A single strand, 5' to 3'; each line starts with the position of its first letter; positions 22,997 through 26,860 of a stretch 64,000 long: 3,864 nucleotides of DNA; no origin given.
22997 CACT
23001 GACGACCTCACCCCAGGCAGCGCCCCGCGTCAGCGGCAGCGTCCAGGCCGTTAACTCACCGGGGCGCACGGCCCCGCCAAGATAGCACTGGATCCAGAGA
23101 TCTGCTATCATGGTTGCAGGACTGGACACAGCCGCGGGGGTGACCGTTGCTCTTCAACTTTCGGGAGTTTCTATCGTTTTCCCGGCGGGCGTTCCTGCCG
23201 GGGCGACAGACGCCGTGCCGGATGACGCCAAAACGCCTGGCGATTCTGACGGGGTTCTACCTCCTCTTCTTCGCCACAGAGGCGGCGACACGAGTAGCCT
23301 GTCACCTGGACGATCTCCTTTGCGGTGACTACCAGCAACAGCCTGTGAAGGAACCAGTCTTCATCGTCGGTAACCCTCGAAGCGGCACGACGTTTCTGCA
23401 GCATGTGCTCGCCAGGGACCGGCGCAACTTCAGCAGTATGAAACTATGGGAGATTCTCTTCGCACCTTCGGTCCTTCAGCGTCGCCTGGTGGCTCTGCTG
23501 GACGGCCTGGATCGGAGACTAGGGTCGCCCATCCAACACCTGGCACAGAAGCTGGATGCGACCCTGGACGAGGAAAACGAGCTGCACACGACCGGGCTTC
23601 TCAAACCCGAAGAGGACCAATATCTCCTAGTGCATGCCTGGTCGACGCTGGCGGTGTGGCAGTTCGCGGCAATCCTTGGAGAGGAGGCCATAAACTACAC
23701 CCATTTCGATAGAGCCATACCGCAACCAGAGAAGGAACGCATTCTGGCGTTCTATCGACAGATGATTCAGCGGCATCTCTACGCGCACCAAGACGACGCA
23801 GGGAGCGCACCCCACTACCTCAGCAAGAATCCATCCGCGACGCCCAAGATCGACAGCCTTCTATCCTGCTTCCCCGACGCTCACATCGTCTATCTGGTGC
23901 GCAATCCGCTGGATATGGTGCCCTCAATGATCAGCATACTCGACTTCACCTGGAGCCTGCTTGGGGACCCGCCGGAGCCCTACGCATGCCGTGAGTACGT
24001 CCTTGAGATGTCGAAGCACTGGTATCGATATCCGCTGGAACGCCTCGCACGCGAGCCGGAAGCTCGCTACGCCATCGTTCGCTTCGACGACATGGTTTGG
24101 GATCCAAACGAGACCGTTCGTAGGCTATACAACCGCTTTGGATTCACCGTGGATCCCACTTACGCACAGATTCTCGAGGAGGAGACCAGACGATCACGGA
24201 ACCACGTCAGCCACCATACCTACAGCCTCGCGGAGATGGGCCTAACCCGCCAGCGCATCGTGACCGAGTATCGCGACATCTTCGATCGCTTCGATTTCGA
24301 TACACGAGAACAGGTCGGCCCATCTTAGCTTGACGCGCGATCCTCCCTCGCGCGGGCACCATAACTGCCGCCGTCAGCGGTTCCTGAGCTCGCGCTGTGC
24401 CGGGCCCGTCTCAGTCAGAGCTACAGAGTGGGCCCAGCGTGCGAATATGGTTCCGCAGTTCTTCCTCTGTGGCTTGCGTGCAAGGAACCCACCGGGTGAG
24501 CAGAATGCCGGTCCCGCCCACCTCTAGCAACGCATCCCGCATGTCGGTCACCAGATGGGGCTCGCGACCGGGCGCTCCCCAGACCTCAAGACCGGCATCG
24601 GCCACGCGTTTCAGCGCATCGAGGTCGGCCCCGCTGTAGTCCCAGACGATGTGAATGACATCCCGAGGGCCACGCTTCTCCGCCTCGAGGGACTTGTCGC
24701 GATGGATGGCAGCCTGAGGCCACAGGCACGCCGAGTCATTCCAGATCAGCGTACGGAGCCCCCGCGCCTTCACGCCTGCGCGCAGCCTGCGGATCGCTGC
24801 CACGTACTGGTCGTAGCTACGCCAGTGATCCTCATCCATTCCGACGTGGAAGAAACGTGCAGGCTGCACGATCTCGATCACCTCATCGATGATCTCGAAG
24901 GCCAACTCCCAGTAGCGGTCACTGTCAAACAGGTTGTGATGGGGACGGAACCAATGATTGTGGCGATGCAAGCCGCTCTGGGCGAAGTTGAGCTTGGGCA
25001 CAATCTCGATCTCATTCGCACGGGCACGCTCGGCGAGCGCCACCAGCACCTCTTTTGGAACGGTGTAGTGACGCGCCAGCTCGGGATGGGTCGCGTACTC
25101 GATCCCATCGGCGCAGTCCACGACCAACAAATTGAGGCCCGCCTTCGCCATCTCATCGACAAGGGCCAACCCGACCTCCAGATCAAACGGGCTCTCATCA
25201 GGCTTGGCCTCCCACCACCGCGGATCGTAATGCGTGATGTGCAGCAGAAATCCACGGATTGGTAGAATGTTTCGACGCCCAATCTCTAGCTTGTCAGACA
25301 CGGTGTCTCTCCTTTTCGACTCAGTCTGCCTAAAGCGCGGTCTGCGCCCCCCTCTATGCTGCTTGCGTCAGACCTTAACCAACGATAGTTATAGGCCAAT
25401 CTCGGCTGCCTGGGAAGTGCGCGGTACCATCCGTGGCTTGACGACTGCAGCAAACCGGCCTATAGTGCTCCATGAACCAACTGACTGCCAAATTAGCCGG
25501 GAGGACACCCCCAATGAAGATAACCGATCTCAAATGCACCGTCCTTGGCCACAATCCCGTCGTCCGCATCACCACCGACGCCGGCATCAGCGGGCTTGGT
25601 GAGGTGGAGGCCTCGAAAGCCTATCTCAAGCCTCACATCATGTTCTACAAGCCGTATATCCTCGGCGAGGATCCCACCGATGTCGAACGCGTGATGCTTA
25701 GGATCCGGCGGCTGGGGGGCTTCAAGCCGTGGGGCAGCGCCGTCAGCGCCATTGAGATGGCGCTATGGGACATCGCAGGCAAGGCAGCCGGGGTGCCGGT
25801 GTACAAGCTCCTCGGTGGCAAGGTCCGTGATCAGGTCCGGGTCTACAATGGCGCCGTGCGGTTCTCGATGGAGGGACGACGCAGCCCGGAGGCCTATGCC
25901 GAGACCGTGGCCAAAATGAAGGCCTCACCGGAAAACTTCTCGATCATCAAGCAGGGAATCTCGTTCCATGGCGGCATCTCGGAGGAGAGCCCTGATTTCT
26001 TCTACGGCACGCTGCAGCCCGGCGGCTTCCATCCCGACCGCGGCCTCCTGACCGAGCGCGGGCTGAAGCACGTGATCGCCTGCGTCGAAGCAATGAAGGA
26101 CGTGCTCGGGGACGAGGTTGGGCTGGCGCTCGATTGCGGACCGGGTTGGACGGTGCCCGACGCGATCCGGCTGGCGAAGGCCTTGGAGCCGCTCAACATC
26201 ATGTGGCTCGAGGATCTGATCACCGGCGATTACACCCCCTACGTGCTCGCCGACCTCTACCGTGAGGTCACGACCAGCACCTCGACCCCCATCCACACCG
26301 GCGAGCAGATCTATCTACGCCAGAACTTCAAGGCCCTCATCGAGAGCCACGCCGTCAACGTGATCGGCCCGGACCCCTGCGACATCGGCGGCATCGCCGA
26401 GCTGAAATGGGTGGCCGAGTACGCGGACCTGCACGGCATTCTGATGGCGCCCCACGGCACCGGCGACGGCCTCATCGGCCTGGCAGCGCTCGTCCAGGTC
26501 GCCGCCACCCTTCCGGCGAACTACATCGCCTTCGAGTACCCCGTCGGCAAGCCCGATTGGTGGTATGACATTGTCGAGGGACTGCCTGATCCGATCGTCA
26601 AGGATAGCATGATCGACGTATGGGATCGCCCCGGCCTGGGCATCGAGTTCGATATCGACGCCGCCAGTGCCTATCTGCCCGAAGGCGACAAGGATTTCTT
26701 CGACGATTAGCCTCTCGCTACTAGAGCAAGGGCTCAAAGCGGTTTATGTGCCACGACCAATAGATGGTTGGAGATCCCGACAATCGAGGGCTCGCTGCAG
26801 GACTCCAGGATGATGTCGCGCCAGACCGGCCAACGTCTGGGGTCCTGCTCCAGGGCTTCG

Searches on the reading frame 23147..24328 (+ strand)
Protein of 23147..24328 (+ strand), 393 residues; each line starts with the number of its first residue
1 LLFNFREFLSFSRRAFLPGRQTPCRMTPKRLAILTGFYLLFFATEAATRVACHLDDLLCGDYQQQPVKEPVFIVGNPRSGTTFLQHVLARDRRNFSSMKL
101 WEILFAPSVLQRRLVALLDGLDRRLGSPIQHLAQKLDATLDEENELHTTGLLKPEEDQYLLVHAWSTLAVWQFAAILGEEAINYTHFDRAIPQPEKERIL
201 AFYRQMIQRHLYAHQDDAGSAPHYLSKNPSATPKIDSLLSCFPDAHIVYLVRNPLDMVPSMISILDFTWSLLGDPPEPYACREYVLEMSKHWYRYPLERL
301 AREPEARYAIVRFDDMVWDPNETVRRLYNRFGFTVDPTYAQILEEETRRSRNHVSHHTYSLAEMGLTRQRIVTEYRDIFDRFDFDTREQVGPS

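Call 74: search_protein_families(library=pfam, proteins=[window:23147-24328:+], max_evalue=0.0001)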
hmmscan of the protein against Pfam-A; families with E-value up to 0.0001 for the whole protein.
window:23147-24328:+ (393 aa): 2 families
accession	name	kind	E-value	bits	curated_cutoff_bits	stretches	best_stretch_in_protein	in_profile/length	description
PF13469.12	Sulfotransfer_3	-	1.2e-29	104.5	27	1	70-336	1-215/216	Sulfotransferase family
PF00685.33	Sulfotransfer_1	-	7.1e-11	42.4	22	1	69-355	2-196/255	Sulfotransferase domain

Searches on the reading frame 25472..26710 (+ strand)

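Call 74: search_protein_families(library=pfam, proteins=[window:25472-26710:+], max_evalue=0.0001)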
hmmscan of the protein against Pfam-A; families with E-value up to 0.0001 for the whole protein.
window:25472-26710:+ (412 aa): 2 families
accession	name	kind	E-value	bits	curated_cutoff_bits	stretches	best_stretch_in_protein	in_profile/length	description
PF13378.12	MR_MLE_C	-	9.4e-44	150.2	29.4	1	197-396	26-218/219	Enolase C-terminal domain-like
PF02746.21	MR_MLE_N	-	4.3e-15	56.4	22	1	30-115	30-117/117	Mandelate racemase / muconate lactonizing enzyme, N-terminal domain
